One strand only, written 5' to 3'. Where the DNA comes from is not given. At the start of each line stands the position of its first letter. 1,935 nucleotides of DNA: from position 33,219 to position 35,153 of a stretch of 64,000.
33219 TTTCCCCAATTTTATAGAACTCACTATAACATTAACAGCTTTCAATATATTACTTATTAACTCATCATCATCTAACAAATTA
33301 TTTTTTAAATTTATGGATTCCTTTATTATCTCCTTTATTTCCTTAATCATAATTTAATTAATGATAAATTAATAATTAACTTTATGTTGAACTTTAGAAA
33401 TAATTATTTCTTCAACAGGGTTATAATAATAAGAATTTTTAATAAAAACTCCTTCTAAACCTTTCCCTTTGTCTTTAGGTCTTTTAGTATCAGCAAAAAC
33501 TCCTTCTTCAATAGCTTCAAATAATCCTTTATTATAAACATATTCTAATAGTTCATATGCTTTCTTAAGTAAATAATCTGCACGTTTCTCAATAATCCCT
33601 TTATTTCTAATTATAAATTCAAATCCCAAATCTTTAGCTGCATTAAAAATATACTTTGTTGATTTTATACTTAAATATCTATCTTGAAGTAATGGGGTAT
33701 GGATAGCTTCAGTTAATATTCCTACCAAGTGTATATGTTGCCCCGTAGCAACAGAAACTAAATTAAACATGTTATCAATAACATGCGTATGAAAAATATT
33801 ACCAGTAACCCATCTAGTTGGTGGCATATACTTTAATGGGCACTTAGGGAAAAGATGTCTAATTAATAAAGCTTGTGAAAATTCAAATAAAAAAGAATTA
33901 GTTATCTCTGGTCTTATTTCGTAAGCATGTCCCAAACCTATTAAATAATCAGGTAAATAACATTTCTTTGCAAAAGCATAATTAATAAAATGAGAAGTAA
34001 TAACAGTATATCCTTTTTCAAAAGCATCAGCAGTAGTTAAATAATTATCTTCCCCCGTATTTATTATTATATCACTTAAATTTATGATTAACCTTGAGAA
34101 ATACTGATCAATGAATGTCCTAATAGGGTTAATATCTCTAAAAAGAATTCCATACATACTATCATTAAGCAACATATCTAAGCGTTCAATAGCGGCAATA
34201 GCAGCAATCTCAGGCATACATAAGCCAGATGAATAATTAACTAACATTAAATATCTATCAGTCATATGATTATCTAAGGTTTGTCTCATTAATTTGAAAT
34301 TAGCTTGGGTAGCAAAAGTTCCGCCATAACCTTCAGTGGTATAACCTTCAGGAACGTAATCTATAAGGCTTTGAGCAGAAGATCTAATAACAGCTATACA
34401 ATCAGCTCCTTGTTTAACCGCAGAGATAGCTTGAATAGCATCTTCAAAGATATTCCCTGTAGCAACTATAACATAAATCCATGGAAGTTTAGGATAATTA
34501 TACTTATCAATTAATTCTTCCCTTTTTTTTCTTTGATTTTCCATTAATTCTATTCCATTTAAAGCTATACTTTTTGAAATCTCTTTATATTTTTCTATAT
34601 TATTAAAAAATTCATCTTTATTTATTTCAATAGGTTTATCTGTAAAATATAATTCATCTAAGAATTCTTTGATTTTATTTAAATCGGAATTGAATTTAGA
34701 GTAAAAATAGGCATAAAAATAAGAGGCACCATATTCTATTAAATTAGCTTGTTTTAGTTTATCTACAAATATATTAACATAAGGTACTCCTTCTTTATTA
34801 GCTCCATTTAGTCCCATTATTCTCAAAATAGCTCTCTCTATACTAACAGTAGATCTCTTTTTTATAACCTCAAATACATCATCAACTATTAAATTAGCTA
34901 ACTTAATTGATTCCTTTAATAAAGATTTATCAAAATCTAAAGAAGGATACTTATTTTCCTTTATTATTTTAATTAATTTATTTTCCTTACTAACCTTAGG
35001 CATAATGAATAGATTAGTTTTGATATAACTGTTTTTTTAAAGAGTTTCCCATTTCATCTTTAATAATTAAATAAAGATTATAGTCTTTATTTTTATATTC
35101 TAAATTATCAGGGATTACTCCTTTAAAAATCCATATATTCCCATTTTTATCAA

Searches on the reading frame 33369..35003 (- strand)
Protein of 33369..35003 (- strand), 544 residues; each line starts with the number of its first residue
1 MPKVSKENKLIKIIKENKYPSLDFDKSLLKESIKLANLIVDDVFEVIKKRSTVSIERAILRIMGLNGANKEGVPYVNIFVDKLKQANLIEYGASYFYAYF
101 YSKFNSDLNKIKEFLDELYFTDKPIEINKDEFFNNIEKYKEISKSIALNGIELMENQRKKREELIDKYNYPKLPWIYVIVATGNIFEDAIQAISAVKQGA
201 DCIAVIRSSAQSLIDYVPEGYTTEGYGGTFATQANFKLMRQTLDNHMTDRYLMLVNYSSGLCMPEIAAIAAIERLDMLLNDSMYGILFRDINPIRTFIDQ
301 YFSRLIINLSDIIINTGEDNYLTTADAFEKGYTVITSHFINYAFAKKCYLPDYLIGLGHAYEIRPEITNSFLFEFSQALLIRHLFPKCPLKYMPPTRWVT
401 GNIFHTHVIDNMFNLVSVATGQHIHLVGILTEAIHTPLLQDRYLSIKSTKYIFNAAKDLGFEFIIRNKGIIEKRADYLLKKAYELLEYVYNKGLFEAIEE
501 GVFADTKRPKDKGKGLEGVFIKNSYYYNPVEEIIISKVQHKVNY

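Call 32: search_protein_families(library=pfam, proteins=[window:33369-35003:-], max_evalue=0.01)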
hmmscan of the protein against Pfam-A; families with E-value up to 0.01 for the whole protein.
window:33369-35003:- (544 aa): 3 families
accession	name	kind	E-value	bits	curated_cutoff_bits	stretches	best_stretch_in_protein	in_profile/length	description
PF09043.17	Lys-AminoMut_A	-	7.9e-211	701.3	25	1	22-532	1-507/508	D-Lysine 5,6-aminomutase TIM-barrel domain of alpha subunit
PF16552.11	OAM_alpha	-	0.00022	21.5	29.7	1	25-95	18-82/115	D-ornithine 4,5-aminomutase alpha-subunit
PF06368.17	Met_asp_mut_E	-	0.0085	15.1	26.6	0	421-503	278-363/441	Methylaspartate mutase E chain (MutE)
